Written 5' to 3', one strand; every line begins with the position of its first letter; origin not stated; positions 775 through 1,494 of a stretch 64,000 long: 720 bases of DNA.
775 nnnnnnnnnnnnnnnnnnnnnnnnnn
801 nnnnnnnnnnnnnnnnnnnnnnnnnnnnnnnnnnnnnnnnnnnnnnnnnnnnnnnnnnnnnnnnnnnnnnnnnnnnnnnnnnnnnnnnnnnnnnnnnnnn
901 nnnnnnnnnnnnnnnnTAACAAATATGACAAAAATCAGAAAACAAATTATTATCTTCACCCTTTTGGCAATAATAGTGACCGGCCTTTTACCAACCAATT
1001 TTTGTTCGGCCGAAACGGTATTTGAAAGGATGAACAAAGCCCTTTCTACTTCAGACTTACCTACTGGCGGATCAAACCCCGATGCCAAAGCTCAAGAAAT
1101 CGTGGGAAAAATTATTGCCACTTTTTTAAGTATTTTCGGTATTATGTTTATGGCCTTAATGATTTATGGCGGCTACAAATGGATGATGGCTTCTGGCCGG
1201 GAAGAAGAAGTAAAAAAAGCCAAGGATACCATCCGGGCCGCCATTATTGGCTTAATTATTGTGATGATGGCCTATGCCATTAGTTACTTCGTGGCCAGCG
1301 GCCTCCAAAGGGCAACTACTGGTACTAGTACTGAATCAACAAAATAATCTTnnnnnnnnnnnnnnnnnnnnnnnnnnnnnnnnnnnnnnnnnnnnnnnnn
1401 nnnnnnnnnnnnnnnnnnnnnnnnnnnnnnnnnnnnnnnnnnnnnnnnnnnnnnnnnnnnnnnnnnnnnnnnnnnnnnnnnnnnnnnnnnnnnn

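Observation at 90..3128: Seven-gene tandem array of diverged paralogs of a small 2-TM secreted protein (VirB2/TrbC-pilin-like)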

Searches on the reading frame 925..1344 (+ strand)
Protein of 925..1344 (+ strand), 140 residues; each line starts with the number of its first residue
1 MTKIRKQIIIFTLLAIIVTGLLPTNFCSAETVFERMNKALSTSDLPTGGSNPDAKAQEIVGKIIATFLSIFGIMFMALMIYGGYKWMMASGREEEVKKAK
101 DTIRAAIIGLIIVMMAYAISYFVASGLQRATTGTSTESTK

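Call 3: search_protein_families(library=pfam, proteins=[window:925-1344:+], max_evalue=1)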
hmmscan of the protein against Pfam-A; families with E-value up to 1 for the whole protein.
window:925-1344:+ (140 aa): 10 families
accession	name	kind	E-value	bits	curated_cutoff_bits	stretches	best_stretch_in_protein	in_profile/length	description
PF18895.5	T4SS_pilin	-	1.2e-10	41.7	26.6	1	56-123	5-71/71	Type IV secretion system pilin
PF13520.12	AA_permease_2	-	0.00028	20.3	27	1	10-124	152-244/427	Amino acid permease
PF05987.18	DUF898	-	0.004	16.7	28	1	48-135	167-258/336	Bacterial protein of unknown function (DUF898)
PF01578.25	Cytochrom_C_asm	-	0.0097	16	29.9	1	74-127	161-211/212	Cytochrome C assembly protein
PF04290.18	DctQ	-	0.01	16.1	28.3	1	60-123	61-123/132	Tripartite ATP-independent periplasmic transporters, DctQ component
PF04973.17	NMN_transporter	-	0.016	15.7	27.3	1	71-124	51-100/175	Nicotinamide mononucleotide transporter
PF02417.20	Chromate_transp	-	0.018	15.5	28.6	1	59-116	70-124/166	Chromate transporter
PF05545.16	FixQ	-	0.031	14.6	29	1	63-101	5-43/49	Cbb3-type cytochrome oxidase component FixQ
PF06664.17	WLS-like_TM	-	0.071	12.9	28.3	1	28-136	129-220/247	Wntless-like, transmembrane domain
PF06024.17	Orf78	-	0.31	11.8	29.4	1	97-131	58-93/101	Orf78 (ac78)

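Call 31: search_protein_families(library=ncbifam, proteins=[window:925-1344:+], max_evalue=0.1)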
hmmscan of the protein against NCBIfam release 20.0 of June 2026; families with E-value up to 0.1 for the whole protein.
window:925-1344:+ (140 aa): 6 families
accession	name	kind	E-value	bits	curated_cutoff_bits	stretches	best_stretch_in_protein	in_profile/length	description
NF045849.1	ICE_MMCAP2_0565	equivalog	2.5e-11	43.1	40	1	55-124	8-77/80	Mbov_0395 family pilin-like conjugal transfer protein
NF045890.1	conj_pls20_p028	equivalog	0.0021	17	150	1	59-117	57-111/377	pLS20_p028 family conjugation system transmembrane protein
NF002669.0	PRK02391.1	equivalog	0.0081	15.3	341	1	59-129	150-212/298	zinc metalloprotease HtpX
TIGR00909.1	2A0306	subfamily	0.015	14.2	556.8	1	69-128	199-254/429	amino acid transporter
NF040944.1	MYPE2350_fam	equivalog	0.027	15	50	1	3-123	3-119/128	MYPE2350 family membrane protein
NF033904.1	LlsX_fam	subfamily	0.091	12.9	29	1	63-93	10-38/90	LlsX family protein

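Call 42: find_related_loci(query=A2, collection=genome_contigs, flank=10000)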
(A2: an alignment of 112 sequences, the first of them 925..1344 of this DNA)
Query A2 (140 aa) in genome_contigs; peptide patterns used: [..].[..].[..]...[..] (x = any residue, [..] = any of these).
599 stretches matched a pattern (row limit reached: there are more); 591 encode a relative of the query (tblastn E <= 1e-3); the best 80 are kept; 80 distinct loci.
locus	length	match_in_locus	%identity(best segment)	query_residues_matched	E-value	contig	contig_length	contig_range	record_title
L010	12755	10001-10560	58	1-132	3e-45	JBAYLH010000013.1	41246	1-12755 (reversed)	MAG: Candidatus Buchananbacteria bacterium isolate SO_2016_GW1_99 scaffold01776_OW334_2016, whole genome shotgun sequenc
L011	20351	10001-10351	61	13-132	3e-44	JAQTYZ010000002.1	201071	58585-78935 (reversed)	MAG: Patescibacteria group bacterium isolate STC_49 NODE_150_length_201071_cov_4.665260_Sandtown_C, whole genome shotgun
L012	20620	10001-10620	49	6-131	3e-37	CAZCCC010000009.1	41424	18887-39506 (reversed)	MAG TPA_asm: uncultured Gammaproteobacteria bacterium isolate SRP241326_co3_326 genome assembly, contig: NODE_1435_lengt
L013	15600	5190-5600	50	6-140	6e-35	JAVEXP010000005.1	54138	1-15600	MAG: Patescibacteria group bacterium isolate BF4_175 NODE_1666_length_54138_cov_10.101165_Biofilm4, whole genome shotgun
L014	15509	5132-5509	48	1-132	4e-30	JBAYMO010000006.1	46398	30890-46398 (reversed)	MAG: Candidatus Buchananbacteria bacterium isolate SO_2016_LW1_41 scaffold00522_LW64-88_2016, whole genome shotgun seque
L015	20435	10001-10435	44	6-140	1e-28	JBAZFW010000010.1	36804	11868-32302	MAG: Patescibacteria group bacterium isolate SO_2017_LW3_29 NODE_2685_length_36804_cov_3.374540_LW162_2017, whole genome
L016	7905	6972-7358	46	3-134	5e-27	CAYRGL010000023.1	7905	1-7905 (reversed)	MAG TPA_asm: uncultured Gammaproteobacteria bacterium isolate binchicken_co54_244 genome assembly, contig: NODE_16745_le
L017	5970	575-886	50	31-130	2e-26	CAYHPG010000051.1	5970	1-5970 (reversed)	MAG TPA_asm: uncultured Gammaproteobacteria bacterium isolate ERP119705_co14_260 genome assembly, contig: NODE_23939_len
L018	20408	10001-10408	39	5-137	5e-26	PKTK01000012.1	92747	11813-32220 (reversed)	MAG: Candidatus Parcubacteria bacterium isolate BM705 sc_115, whole genome shotgun sequence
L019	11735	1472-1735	52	53-140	1e-25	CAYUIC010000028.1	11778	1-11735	MAG TPA_asm: uncultured Gammaproteobacteria bacterium isolate SRP278252_co2_883 genome assembly, contig: NODE_11469_leng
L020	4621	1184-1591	38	3-134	1e-25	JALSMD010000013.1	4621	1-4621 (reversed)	MAG: Candidatus Falkowbacteria bacterium isolate 355-202_metabat2_scaf2bin.072 355-202_scaffold_12040_c1, whole genome s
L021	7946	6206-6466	55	49-135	3e-25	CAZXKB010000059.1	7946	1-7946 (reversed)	MAG TPA_asm: uncultured Gammaproteobacteria bacterium isolate SRP185410_co1_438 genome assembly, contig: k141_323984, wh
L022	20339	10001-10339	43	22-136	4e-25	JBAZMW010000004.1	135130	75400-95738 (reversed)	MAG: Patescibacteria group bacterium isolate SO_2017_LW4_52 scaffold_135_c1_LW137-91_2017, whole genome shotgun sequence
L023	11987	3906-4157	46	47-130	4e-25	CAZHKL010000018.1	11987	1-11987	MAG TPA_asm: uncultured Gammaproteobacteria bacterium isolate SRP090828_co1_129 genome assembly, contig: NODE_972_length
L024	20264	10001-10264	51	53-140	7e-25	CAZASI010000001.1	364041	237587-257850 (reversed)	MAG TPA_asm: uncultured Gammaproteobacteria bacterium isolate SRP286056_co1_188 genome assembly, contig: NODE_5_length_3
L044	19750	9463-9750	46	34-129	2e-23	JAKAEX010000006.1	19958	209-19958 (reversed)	MAG: bacterium isolate WY1.bin50 NODE_4030_length_19958_cov_1.377691, whole genome shotgun sequence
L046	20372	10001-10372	45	12-131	4e-23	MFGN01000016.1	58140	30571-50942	MAG: Candidatus Falkowbacteria bacterium RIFOXYD12_FULL_34_57 rifoxyd3_full_scaffold_265, whole genome shotgun sequence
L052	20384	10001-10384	42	6-131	2e-22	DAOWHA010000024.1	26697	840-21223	MAG TPA_asm: bacterium isolate CSMAG_2005 CSMAG_2005_k141_454462_length_26697_cov_10.0000, whole genome shotgun sequence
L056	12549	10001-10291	44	34-131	4e-22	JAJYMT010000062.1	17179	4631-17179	MAG: bacterium isolate DBS2-4.bin161 NODE_5858_length_17179_cov_1.37262, whole genome shotgun sequence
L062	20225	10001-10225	51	53-127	2e-21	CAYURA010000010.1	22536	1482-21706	MAG TPA_asm: uncultured Gammaproteobacteria bacterium isolate SRP192927_co2_129 genome assembly, contig: NODE_3392_lengt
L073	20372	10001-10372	36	3-135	3e-21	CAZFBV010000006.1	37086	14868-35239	MAG TPA_asm: uncultured Gammaproteobacteria bacterium isolate SRP170004_co1_568 genome assembly, contig: NODE_1525_lengt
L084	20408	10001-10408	36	9-138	7e-21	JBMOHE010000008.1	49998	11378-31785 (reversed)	MAG: Patescibacteria group bacterium isolate Deming_bin.335 contig1142, whole genome shotgun sequence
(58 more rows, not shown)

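Call 46: search_protein_families(library=pfam, proteins=[L010:6479-7852:+, L011:14933-16594:-, L016:4114-5676:-, L011:13000-14940:+, L015:5331-8267:-, L022:11863-13503:-, L022:2432-3847:+, L015:2497-3840:+, L018:12658-14484:+, L062:12101-14509:-], max_evalue=0.001)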
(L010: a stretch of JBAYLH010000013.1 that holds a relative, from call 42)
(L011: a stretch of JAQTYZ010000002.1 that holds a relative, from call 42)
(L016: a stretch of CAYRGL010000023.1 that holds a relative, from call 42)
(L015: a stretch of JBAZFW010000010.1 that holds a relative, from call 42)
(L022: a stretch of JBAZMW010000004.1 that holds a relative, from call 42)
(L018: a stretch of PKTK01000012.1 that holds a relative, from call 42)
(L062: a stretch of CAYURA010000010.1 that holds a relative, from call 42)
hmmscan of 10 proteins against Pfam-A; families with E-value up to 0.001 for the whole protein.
L010:6479-7852:+ (458 aa): 1 family
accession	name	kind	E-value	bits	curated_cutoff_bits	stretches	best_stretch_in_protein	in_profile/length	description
PF01547.30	SBP_bac_1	-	1.3e-30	107.9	26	1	51-375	7-303/307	Bacterial extracellular solute-binding protein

L011:14933-16594:- (554 aa): 0 families

L016:4114-5676:- (521 aa): 0 families

L011:13000-14940:+ (647 aa): 1 family
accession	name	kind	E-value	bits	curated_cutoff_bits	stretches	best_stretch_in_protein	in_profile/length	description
PF09852.15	DUF2079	-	1.7e-49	169.6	28.2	1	42-447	7-422/459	Predicted membrane protein (DUF2079)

L015:5331-8267:- (979 aa): 3 families
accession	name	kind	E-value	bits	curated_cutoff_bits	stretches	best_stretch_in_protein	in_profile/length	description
PF00912.28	Transgly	-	1.4e-59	201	27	1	108-280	5-177/178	Transglycosylase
PF00905.27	Transpeptidase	-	1.7e-22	80.5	22.1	1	370-649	2-298/299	Penicillin binding protein transpeptidase domain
PF17957.7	Big_7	-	7.8e-15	55.7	24.1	1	772-838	1-68/70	Bacterial Ig domain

L022:11863-13503:- (547 aa): 0 families

L022:2432-3847:+ (472 aa): 2 families
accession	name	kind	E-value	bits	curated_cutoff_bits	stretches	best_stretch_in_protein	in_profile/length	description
PF01943.22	Polysacc_synt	-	1.7e-25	90.4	28.2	1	8-275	2-273/274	Polysaccharide biosynthesis protein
PF13440.11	Polysacc_synt_3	-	1.4e-18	67.6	23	1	31-323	1-290/293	Polysaccharide biosynthesis protein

L015:2497-3840:+ (448 aa): 10 families
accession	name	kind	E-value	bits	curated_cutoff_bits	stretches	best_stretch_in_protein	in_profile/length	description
PF00308.24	Bac_DnaA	-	6.3e-70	235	23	1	113-271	1-161/162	Bacterial DnaA ATPAse domain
PF08299.17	Bac_DnaA_C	-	3.5e-28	97.9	31.5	1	357-424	2-69/69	Bacterial dnaA protein helix-turn-helix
PF11638.13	DnaA_N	-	1.1e-14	54.4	24.6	1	5-66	2-64/65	DnaA N-terminal domain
PF01695.23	IstB_IS21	-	4e-09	36.8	24.1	1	149-249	95-194/238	IstB-like ATP binding protein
PF00004.35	AAA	-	6.5e-08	33.5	21.2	1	150-266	2-128/131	ATPase family associated with various cellular activities (AAA)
PF01637.24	ATPase_2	-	2.9e-06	27.7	33.2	1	145-258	19-126/225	ATPase domain predominantly from Archaea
PF13401.12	AAA_22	-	7.7e-05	23.5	27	0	148-185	7-44/130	AAA domain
PF13173.12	AAA_14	-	8.4e-05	23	27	1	147-240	3-88/129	AAA domain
PF00910.28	RNA_helicase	-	0.00022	22.1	21.5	0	150-246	2-84/105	RNA helicase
PF24883.2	NPHP3_N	-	0.0009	19.9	24.8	0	138-180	15-56/164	Nephrocystin 3, N-terminal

L018:12658-14484:+ (609 aa): 8 families
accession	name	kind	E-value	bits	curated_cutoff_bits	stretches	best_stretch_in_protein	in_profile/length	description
PF01434.24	Peptidase_M41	-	1.9e-66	224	29.9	1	412-601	1-191/191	Peptidase family M41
PF00004.35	AAA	-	5.5e-45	153.5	21.2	1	199-330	1-129/131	ATPase family associated with various cellular activities (AAA)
PF17862.7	AAA_lid_3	-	8.5e-15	54.4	27.2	1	354-396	1-43/45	AAA+ lid domain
PF06480.20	FtsH_ext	-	5.3e-10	39.9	25.5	1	9-92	2-100/103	FtsH Extracellular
PF07728.20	AAA_5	-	3.6e-05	24.2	22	1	198-320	1-137/139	AAA domain (dynein-related subfamily)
PF06068.19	TIP49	-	4.2e-05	23.3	23.8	1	163-233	24-89/347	TIP49 P-loop domain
PF23902.1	AAA_lid_PRS2_C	-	0.0006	20.3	34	1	338-403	4-70/73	PRS2 AAA+ lid C-terminal domain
PF05496.18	RuvB_N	-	0.00092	19.4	27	0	162-232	6-69/159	Holliday junction DNA helicase RuvB P-loop domain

L062:12101-14509:- (803 aa): 3 families
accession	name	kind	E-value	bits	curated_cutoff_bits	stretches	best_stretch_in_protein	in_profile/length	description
PF01326.24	PPDK_N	-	2.8e-128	428.3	27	1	19-344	2-322/328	Pyruvate phosphate dikinase, AMP/ATP-binding domain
PF02896.24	PEP-utilizers_C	-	2.4e-54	185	22.8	1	477-788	18-290/293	PEP-utilising enzyme, PEP-binding domain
PF00391.29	PEP-utilizers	-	5.5e-26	90.4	23.1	1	381-452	1-72/72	PEP-utilising enzyme, mobile domain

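Call 47: predict_structure(alignment_id=A2)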
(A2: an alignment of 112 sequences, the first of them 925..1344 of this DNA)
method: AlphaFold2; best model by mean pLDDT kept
length: 140 residues; sequences in the alignment: 112
mean_pLDDT: 78.9   pTM: 0.53
mean pLDDT of the five models: 78.9, 75.4, 75.0, 74.5, 72.2
residues with pLDDT >= 90: 49; 70-90: 47; 50-70: 41; < 50: 3
segments of 3 or more residues with pLDDT < 50: none
pLDDT, mean of each block of 10 residues (from residue 1): 70 81 58 63 53 76 88 93 94 94 94 91 85 64
secondary structure, 60 per line:
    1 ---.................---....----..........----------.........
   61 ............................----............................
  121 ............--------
elements in order: H4-20 H24-27 H32-41 H52-88 H93-132

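Call 50: fold_search(model_id=the predicted structure, library=pdb)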
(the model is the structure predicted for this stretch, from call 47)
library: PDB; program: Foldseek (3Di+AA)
matches with E <= 10: 96; with E <= 0.001: 0
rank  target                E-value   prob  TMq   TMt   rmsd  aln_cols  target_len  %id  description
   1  6z1p_As               8.5e-01  0.20  0.30  0.21  14.8       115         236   13  Structure of the mitochondrial ribosome from Tetrahymena thermophila (released 2020-06-24)
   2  6csv_B                1.4e+00  0.23  0.28  0.44   8.4        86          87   15  The structure of the Cep63-Cep152 heterotetrameric complex (released 2019-03-27)
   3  2y3h_C                1.8e+00  0.51  0.33  0.41   3.4        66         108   14  E63Q mutant of Cupriavidus metallidurans CH34 CnrXs (released 2011-03-30)
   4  3zg1_A                1.8e+00  0.30  0.34  0.42   7.3       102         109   12  NI-BOUND FORM OF M123A MUTANT OF CUPRIAVIDUS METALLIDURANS CH34 CNRXS (released 2013-10-23)
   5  2y3h_D                2.0e+00  0.57  0.35  0.44   3.2        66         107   14  E63Q mutant of Cupriavidus metallidurans CH34 CnrXs (released 2011-03-30)
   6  8dfu_0                2.0e+00  0.41  0.38  0.58   5.8        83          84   11  Cryo-EM structure of conjugation pili from Aeropyrum pernix (released 2023-03-22)
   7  3epv_C                2.2e+00  0.41  0.36  0.46   4.8        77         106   12  X-ray Structure of the Metal-sensor CnrX in both the Apo- and Copper-bound Forms (released 2008-11-25)
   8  4wwb                  2.2e+00  0.41  0.32  0.39   3.5        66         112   14  High-resolution structure of the Ni-bound form of the Y135F mutant of C. metallidurans CnrXs (released 2015-02-11)
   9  8tt3_H                2.3e+00  0.25  0.33  0.21  22.9       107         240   11  S. thermodepolymerans KpsM-KpsE in Glycolipid 2 state with rigid body fitted KpsT (released 2024-04-17)
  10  7vwc_B                2.7e+00  0.08  0.26  0.09  10.1       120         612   16  Cryo-EM structure of human very long-chain fatty acid ABC transporter ABCD1 (released 2022-05-18)
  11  3d0t_B                2.8e+00  0.18  0.32  0.50   5.3        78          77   17  Structure of the BNB domain of the Hsp70 cochaperone Bag2 (released 2008-11-25)
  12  8zar_C                3.0e+00  0.30  0.42  0.18  11.0        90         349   17  EmrAB-TolC MFS-type tripartite multidrug efflux pump FA (released 2025-04-30)
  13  8zal_A                3.0e+00  0.28  0.41  0.18  11.2        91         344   19  EmrAB-TolC MFS-type tripartite multidrug efflux pump EA (released 2025-04-30)
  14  7ssj_A                3.0e+00  0.12  0.32  0.22  10.5        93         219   14  Crystal structure of the DesK-DesR complex in the phosphatase state (released 2022-11-16)
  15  3epv_A                3.3e+00  0.41  0.39  0.49   4.4        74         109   16  X-ray Structure of the Metal-sensor CnrX in both the Apo- and Copper-bound Forms (released 2008-11-25)
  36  8exh_A                4.6e+00  0.08  0.23  0.41   8.0        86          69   21  Agrobacterium tumefaciens Tpilus (released 2023-03-22)
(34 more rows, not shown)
